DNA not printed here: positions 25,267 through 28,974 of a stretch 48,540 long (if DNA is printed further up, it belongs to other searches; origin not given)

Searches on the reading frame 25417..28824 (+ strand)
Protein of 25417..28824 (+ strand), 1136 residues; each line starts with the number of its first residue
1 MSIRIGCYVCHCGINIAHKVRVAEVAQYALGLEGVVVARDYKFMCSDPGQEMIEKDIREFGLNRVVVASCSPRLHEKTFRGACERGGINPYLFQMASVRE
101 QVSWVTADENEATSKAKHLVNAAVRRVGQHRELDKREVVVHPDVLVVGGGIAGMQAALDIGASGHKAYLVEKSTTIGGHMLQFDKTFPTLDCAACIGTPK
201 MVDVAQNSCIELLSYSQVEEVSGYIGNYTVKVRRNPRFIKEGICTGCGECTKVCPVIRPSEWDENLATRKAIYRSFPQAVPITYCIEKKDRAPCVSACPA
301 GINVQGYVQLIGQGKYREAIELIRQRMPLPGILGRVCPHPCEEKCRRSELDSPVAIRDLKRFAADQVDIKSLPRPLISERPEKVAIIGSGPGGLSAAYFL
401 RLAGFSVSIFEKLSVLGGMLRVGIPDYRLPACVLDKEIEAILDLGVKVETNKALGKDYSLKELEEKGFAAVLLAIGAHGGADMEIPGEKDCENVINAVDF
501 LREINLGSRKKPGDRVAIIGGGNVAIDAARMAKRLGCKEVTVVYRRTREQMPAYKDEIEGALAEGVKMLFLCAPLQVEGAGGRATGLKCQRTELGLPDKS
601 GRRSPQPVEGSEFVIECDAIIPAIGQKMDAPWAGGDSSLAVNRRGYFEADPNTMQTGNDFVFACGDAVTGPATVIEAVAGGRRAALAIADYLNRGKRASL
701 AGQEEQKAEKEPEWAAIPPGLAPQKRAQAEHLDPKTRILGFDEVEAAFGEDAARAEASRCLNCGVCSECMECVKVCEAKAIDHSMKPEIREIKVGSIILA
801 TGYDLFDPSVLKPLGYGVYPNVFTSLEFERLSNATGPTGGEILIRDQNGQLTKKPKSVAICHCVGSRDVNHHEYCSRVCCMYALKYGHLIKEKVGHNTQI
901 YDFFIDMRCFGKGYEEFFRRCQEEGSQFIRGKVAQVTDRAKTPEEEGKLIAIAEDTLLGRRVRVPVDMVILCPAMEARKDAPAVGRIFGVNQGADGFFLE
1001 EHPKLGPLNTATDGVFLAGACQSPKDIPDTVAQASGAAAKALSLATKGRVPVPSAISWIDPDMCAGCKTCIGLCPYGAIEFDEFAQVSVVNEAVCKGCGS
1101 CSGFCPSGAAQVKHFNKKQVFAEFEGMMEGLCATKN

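Call 6: search_protein_families(library=pfam, proteins=[window:25417-28824:+], max_evalue=0.01)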
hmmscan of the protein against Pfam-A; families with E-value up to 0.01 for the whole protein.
window:25417-28824:+ (1136 aa): 22 families
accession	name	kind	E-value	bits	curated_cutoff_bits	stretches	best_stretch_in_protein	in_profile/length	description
PF07992.20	Pyr_redox_2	-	2.8e-41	142.3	26.1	2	383-681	2-291/291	Pyridine nucleotide-disulphide oxidoreductase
PF14691.11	Fer4_20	-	6.7e-21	74.6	25.8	1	291-367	29-108/113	Dihydroprymidine dehydrogenase domain II, 4Fe-4S cluster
PF13450.12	NAD_binding_8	-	1.3e-14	54.7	21.9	2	386-420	1-35/68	NAD(P)-binding Rossmann-like domain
PF00070.33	Pyr_redox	-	1.5e-12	48.2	22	1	515-564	1-48/82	Pyridine nucleotide-disulphide oxidoreductase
PF12831.13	FAD_oxidored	-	1.2e-11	45.1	27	2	143-180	1-38/416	FAD dependent oxidoreductase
PF13738.12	Pyr_redox_3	-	1.4e-11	44.7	30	1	471-555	128-207/305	Pyridine nucleotide-disulphide oxidoreductase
PF13237.11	Fer4_10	-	3e-11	43.5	25.5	3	1058-1106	3-53/53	4Fe-4S dicluster domain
PF00890.30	FAD_binding_2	-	9.7e-11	41.9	20.4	2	143-179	1-37/414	FAD binding domain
PF00037.32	Fer4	-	2e-10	40.5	21.1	3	1059-1080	3-24/24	4Fe-4S binding domain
PF12838.12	Fer4_7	-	4.3e-10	40.4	27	1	1064-1109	2-52/52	4Fe-4S dicluster domain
PF01946.23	Thi4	-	6.9e-10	39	26.2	2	383-451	19-87/235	Thi4 family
PF13484.11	Fer4_16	-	1.3e-08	35.9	30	0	242-256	51-65/66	4Fe-4S double cluster binding domain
PF01262.27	AlaDh_PNT_C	-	1.6e-08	34.7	23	0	515-546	30-60/214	Alanine dehydrogenase/PNT, C-terminal domain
PF13187.11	Fer4_9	-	7.1e-08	32.8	27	1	1063-1109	1-51/52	4Fe-4S dicluster domain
PF14697.11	Fer4_21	-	1.4e-07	32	35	1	1058-1107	2-53/59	4Fe-4S dicluster domain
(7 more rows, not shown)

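Call 40: search_protein_families(library=ncbifam, proteins=[window:25417-28824:+], max_evalue=0.00001)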
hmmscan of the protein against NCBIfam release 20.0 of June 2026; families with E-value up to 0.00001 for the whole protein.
window:25417-28824:+ (1136 aa): 79 families (the best 25 are shown)
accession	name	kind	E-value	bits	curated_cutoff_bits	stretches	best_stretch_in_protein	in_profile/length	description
NF040770.1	hetero_SS_HdrA2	exception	2.8e-228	759.9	1100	2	4-299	1-301/777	CoB-CoM heterodisulfide reductase HdrA2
NF009410.0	PRK12771.1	subfamily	3.8e-164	547.4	516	1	287-792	43-540/566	NAD(P)-binding protein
NF041778.1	hetero_SS_HdrA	equivalog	8.9e-164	546.3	1400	2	766-1129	300-652/771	ferredoxin:CoB-CoM heterodisulfide reductase subunit HdrA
NF041891.1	hdrA_Methbact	equivalog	3e-156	521.8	1300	2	763-1129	284-637/762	ferredoxin:CoB-CoM heterodisulfide reductase subunit HdrA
NF009454.0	PRK12814.1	equivalog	1.9e-142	475.9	916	1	291-773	101-581/657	putative NADPH-dependent glutamate synthase small subunit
NF009414.0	PRK12778.1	equivalog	3.7e-112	376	1103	1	284-693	330-750/752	bifunctional dihydroorotate dehydrogenase B NAD binding subunit/NADPH-dependent glutamate synthase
TIGR03315.1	Se_ygfK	equivalog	1.8e-106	356.7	835.3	1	274-780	431-901/1012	putative selenate reductase subunit YgfK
TIGR01316.1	gltA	equivalog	2.4e-97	326.6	471.75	1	285-692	28-449/449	NADPH-dependent glutamate synthase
NF010590.0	PRK13984.1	equivalog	1.9e-87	293.9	946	1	293-695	197-609/611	putative oxidoreductase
NF009413.0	PRK12775.1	equivalog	8.3e-87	292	1895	1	291-788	338-843/1006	putative trifunctional 2-polyprenylphenol hydroxylase/glutamate synthase subunit beta/ferritin domain-containing protein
TIGR01318.1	gltD_gamma_fam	subfamily_domain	1.7e-83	280.7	482.95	1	284-693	41-466/467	glutamate synthase, small subunit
NF009408.0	PRK12769.1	equivalog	3.5e-77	260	1003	1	282-695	224-654/659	formate-dependent uric acid utilization protein AegA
NF009415.0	PRK12779.1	equivalog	3.3e-76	257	1519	1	287-692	203-626/944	putative bifunctional glutamate synthase subunit beta/2-polyprenylphenol hydroxylase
NF009409.0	PRK12770.1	subfamily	6.5e-66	222.8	343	1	379-695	16-353/360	putative glutamate synthase subunit beta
NF009451.0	PRK12809.1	equivalog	3.1e-64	217.4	1154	1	283-687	211-629/639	formate-dependent uric acid utilization protein YgfT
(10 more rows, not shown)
